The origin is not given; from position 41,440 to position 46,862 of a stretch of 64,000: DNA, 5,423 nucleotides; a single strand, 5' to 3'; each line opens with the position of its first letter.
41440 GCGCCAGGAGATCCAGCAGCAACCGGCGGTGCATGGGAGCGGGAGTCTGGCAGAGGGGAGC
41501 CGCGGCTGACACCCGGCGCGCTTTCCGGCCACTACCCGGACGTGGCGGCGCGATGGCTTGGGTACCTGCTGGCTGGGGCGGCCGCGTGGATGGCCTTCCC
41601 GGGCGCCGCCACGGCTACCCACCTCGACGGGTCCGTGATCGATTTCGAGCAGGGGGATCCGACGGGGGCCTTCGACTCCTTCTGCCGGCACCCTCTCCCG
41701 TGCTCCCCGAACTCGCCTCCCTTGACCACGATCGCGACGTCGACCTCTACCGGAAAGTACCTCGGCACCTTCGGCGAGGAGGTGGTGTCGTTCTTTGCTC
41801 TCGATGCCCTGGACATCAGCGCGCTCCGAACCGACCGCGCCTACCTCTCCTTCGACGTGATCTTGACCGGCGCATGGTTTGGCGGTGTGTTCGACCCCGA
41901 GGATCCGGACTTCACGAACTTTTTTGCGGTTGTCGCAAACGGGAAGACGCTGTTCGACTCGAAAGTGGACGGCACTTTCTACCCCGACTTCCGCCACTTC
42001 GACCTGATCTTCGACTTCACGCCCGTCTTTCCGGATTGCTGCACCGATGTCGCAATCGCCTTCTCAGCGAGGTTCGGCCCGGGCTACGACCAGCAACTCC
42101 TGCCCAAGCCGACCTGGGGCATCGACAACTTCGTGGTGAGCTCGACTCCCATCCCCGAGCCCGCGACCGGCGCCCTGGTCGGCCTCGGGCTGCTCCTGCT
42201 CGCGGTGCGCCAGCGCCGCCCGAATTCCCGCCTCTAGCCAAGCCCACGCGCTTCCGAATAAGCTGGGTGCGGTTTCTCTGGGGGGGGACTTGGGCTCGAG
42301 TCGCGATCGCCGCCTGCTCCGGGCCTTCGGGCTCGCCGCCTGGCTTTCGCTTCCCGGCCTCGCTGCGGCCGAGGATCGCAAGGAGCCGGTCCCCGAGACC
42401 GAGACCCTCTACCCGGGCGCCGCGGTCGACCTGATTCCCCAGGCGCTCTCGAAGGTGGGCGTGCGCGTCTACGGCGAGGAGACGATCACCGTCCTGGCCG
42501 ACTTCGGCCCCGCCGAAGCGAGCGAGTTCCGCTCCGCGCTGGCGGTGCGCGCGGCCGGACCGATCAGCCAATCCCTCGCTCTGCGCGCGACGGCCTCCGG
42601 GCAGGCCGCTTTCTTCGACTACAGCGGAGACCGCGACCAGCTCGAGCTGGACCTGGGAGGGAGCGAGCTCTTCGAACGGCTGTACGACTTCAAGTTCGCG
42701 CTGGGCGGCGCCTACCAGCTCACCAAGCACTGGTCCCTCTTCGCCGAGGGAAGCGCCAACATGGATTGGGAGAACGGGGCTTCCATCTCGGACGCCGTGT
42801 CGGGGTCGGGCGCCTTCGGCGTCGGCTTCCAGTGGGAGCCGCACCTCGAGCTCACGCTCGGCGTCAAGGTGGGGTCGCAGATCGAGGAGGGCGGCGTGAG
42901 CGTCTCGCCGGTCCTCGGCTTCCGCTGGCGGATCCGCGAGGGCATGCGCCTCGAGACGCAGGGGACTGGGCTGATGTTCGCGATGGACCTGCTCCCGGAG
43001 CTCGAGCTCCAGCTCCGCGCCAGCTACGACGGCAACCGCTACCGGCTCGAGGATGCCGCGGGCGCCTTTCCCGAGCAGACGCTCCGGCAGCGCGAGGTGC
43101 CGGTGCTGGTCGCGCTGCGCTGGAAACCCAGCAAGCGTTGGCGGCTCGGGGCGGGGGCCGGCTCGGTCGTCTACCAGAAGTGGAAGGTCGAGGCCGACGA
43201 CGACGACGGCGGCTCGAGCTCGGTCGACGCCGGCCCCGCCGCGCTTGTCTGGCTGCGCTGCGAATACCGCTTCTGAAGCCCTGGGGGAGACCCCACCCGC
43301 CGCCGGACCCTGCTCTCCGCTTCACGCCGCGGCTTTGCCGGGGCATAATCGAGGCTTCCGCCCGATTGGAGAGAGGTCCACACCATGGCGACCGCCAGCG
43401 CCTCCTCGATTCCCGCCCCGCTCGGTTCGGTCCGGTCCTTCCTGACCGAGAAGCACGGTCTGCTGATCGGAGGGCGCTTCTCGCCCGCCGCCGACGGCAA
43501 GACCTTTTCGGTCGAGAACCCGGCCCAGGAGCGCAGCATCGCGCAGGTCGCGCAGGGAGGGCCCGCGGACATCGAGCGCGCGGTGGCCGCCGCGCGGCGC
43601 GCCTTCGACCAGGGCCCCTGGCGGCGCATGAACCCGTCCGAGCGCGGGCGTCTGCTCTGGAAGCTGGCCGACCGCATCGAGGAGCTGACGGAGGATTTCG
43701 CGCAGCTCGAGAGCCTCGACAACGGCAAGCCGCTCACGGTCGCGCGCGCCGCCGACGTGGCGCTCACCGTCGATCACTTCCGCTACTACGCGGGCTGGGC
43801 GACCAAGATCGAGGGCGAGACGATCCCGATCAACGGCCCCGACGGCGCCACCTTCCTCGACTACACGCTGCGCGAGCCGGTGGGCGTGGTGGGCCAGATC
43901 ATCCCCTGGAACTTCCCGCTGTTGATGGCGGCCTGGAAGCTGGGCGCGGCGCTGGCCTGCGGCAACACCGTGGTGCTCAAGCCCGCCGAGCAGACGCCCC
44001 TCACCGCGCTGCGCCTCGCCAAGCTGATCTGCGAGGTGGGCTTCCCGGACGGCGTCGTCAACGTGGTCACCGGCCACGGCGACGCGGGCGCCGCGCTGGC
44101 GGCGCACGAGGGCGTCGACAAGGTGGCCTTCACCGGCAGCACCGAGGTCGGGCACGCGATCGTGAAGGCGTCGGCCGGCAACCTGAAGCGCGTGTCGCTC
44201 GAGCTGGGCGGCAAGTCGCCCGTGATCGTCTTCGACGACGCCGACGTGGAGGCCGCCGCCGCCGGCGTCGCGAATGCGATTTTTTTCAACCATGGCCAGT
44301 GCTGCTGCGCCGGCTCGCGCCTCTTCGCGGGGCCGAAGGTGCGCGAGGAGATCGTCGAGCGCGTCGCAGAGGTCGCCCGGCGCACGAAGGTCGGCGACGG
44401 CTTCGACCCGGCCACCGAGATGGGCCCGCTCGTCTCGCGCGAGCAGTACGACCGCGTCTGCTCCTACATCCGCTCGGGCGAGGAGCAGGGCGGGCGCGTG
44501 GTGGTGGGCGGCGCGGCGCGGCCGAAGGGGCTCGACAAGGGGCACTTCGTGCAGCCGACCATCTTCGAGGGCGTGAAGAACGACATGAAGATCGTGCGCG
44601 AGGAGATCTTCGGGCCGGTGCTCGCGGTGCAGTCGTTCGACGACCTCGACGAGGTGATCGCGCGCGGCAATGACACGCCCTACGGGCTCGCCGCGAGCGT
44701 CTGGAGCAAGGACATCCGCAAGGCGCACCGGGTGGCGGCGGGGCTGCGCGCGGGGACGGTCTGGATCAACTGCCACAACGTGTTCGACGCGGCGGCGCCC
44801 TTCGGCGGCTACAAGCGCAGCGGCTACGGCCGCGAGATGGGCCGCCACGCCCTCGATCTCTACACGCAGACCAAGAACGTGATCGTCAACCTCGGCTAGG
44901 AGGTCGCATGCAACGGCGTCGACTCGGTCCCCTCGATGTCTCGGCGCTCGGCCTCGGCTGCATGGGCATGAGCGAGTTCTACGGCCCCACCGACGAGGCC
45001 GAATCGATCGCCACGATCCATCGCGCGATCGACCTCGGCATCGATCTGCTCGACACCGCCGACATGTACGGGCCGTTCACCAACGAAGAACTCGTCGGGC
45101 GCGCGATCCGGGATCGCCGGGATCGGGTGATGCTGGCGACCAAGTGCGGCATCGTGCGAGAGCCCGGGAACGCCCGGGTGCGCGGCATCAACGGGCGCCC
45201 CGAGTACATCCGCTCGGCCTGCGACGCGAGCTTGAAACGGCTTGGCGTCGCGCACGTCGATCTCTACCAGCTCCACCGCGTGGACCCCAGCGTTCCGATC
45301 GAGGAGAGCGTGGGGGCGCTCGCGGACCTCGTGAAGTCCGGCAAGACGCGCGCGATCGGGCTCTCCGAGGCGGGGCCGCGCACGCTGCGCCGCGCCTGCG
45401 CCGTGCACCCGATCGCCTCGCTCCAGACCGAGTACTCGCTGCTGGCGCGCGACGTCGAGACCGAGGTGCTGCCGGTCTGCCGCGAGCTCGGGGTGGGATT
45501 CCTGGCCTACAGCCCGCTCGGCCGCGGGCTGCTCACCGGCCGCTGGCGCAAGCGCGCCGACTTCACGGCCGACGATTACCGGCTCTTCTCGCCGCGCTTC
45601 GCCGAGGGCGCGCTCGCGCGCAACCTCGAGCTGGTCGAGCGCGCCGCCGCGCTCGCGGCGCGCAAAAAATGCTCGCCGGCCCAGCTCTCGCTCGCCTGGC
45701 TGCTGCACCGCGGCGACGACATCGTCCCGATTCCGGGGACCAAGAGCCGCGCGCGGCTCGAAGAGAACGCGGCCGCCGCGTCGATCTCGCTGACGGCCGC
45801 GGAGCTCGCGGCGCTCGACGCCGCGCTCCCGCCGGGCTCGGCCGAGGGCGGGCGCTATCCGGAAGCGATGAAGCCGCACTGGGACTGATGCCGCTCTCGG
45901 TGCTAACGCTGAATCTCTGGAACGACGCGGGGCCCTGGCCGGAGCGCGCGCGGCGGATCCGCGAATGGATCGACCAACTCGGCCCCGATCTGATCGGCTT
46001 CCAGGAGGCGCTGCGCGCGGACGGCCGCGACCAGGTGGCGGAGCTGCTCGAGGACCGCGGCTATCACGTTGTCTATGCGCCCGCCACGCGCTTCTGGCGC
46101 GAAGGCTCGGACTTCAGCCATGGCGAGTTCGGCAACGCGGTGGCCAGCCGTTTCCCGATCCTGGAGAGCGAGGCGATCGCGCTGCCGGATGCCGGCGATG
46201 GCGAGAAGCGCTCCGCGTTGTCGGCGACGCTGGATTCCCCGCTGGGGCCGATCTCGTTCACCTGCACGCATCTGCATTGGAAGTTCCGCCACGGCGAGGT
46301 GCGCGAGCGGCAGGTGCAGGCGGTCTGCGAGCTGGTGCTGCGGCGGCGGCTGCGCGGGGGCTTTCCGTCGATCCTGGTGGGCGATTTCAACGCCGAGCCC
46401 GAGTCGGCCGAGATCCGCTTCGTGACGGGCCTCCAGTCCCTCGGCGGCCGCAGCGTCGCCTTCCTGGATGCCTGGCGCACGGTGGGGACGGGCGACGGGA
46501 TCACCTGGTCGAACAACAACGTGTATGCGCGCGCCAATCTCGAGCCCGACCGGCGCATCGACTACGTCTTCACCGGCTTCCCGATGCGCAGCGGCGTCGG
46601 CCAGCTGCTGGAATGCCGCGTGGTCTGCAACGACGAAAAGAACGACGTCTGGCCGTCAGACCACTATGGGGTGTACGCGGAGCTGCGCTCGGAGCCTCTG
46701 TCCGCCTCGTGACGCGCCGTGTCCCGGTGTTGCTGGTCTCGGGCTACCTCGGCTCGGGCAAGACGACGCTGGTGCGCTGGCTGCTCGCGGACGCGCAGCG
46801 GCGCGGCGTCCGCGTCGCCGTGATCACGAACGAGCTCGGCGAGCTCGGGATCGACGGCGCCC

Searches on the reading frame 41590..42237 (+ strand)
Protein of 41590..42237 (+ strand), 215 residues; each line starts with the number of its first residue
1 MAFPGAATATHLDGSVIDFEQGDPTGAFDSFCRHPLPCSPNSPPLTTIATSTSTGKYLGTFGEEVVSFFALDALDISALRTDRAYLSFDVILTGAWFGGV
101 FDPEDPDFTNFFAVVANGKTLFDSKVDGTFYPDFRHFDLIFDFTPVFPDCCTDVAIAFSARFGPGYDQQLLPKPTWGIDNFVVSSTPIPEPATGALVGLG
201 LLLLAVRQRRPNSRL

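Call 35: search_protein_families(library=pfam, proteins=[window:41590-42237:+], max_evalue=0.001)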
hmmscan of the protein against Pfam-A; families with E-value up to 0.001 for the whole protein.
window:41590-42237:+ (215 aa): 1 family
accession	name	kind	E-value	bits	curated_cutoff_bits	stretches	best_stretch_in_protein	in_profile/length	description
PF07589.16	PEP-CTERM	-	1.2e-05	25.6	20.7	1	187-210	1-24/24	PEP-CTERM motif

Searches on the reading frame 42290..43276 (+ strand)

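Call 35: search_protein_families(library=pfam, proteins=[window:42290-43276:+], max_evalue=0.001)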
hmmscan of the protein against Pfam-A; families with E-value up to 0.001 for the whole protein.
window:42290-43276:+ (328 aa): 1 family
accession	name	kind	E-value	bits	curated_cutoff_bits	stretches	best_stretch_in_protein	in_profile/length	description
PF19783.5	DUF6268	-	0.00021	20.8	22.8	1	127-300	78-249/279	Domain of unknown function (DUF6268)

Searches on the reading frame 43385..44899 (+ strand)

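Call 35: search_protein_families(library=pfam, proteins=[window:43385-44899:+], max_evalue=0.001)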
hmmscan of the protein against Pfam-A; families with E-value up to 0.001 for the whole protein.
window:43385-44899:+ (504 aa): 2 families
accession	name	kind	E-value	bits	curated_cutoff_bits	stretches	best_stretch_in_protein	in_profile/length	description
PF00171.27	Aldedh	-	4.8e-183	609.4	23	1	37-499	5-461/461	Aldehyde dehydrogenase family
PF05893.19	LuxC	-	9.8e-06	25.1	21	1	160-330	83-258/401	Acyl-CoA reductase (LuxC)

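Call 68: search_protein_families(library=ncbifam, proteins=[window:43385-44899:+], max_evalue=1e-10)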
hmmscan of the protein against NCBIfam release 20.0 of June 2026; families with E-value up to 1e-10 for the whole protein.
window:43385-44899:+ (504 aa): 39 families (the best 25 are shown)
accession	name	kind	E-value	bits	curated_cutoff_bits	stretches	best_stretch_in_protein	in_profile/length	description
NF045735.1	PaDhStyDPseudo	equivalog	5e-188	625.7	850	1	24-501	3-481/483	phenylacetaldehyde dehydrogenase StyD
TIGR01804.1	BADH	equivalog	6.2e-168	559.1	668.6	1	28-497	2-467/467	betaine-aldehyde dehydrogenase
NF045736.1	PaDhStyDRhodo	equivalog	1.4e-165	551.4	800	1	25-501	4-477/479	phenylacetaldehyde dehydrogenase StyD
NF010000.0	PRK13473.1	subfamily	6e-162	539.6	615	1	24-502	3-473/475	aminobutyraldehyde dehydrogenase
NF009725.0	PRK13252.1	equivalog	1.9e-160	534.5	593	1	23-504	6-482/488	betaine-aldehyde dehydrogenase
TIGR02299.1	HpaE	equivalog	2e-158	528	638.35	1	26-503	3-478/488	5-carboxymethyl-2-hydroxymuconate semialdehyde dehydrogenase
TIGR03216.1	OH_muco_semi_DH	equivalog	2.6e-150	501.2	693.25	1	28-502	5-480/481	2-hydroxymuconic semialdehyde dehydrogenase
NF050026.1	AcaldDHExaC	equivalog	2.4e-143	478.4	900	1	14-502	7-494/503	acetaldehyde dehydrogenase ExaC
NF007352.0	PRK09847.1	equivalog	8.7e-139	463.2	850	1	24-503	20-493/495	aldehyde dehydrogenase PuuC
TIGR03374.1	ABALDH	equivalog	1.1e-127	426.8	909.3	1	24-501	2-471/472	aminobutyraldehyde dehydrogenase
TIGR01780.1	SSADH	subfamily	1.6e-121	406.4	646.35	1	43-497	1-448/448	succinate-semialdehyde dehydrogenase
TIGR04284.1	aldehy_Rv0768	hypoth_equivalog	2.2e-121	406.2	775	1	26-499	3-476/480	aldehyde dehydrogenase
NF042993.1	AlphKGSA_gudD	equivalog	5.4e-119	398.1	770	1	27-501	7-480/481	alpha-ketoglutaric semialdehyde dehydrogenase GucD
NF052305.1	DioxValDhHalo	equivalog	1.6e-116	390.1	750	1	22-501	3-481/483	2,5-dioxovalerate dehydrogenase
NF006916.0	PRK09407.1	equivalog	1e-115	387.3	521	1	35-500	30-491/526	succinic semialdehyde dehydrogenase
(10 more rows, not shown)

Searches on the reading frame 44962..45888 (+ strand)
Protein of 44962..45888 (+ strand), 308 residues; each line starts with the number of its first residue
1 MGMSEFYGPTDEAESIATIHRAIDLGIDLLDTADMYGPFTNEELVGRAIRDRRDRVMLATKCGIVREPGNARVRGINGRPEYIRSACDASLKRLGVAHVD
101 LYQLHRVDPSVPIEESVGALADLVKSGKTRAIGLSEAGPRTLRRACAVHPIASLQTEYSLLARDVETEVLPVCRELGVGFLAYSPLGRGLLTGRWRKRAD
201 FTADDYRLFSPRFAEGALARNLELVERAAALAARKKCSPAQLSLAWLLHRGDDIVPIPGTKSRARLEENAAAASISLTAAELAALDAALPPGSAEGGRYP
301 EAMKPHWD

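Call 35: search_protein_families(library=pfam, proteins=[window:44962-45888:+], max_evalue=0.001)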
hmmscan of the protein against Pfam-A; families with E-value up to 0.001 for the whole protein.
window:44962-45888:+ (308 aa): 1 family
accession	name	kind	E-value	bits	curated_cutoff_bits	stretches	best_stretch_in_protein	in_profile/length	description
PF00248.27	Aldo_ket_red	-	9.3e-77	258.4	24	1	4-288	7-289/291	Aldo/keto reductase family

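Call 68: search_protein_families(library=ncbifam, proteins=[window:44962-45888:+], max_evalue=1e-10)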
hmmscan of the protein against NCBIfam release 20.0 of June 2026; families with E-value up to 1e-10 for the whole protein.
window:44962-45888:+ (308 aa): 7 families
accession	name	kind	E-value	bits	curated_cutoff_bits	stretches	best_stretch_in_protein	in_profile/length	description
NF049922.1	MethglyxlRedYdjG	equivalog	6.8e-48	163.3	550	1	5-285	28-317/326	NADH-dependent methylglyoxal reductase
NF007695.0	PRK10376.1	subfamily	4.7e-37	127.6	280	2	6-187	33-216/290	oxidoreductase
NF007388.0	PRK09912.1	subfamily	6.6e-32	110.7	448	1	11-289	40-332/346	L-glyceraldehyde 3-phosphate reductase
NF007912.0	PRK10625.1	equivalog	1.1e-24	87.4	415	1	8-287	25-336/346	NADP(H)-dependent aldo-keto reductase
TIGR01293.1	Kv_beta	subfamily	1.3e-20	73.8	365.4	1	11-272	31-300/319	voltage-dependent potassium channel subunit beta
NF008377.0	PRK11172.1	equivalog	3.2e-19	69.2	327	0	14-185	17-180/267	2,5-didehydrogluconate reductase DkgB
NF008598.0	PRK11565.1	equivalog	1.2e-11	44.2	425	0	12-145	27-148/275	2,5-didehydrogluconate reductase DkgA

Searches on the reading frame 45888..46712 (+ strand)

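Call 35: search_protein_families(library=pfam, proteins=[window:45888-46712:+], max_evalue=0.001)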
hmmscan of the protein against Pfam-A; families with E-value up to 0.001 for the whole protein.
window:45888-46712:+ (274 aa): 2 families
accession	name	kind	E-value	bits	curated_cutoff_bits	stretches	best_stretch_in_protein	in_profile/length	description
PF03372.29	Exo_endo_phos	-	2.6e-26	93.2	24.5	1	6-259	1-225/225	Endonuclease/Exonuclease/phosphatase family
PF23226.1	Exo_endo_phos_PGAP2IP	-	1.3e-05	25.1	27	1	20-150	22-145/239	PGAP2IP, C-terminal nuclease-like domain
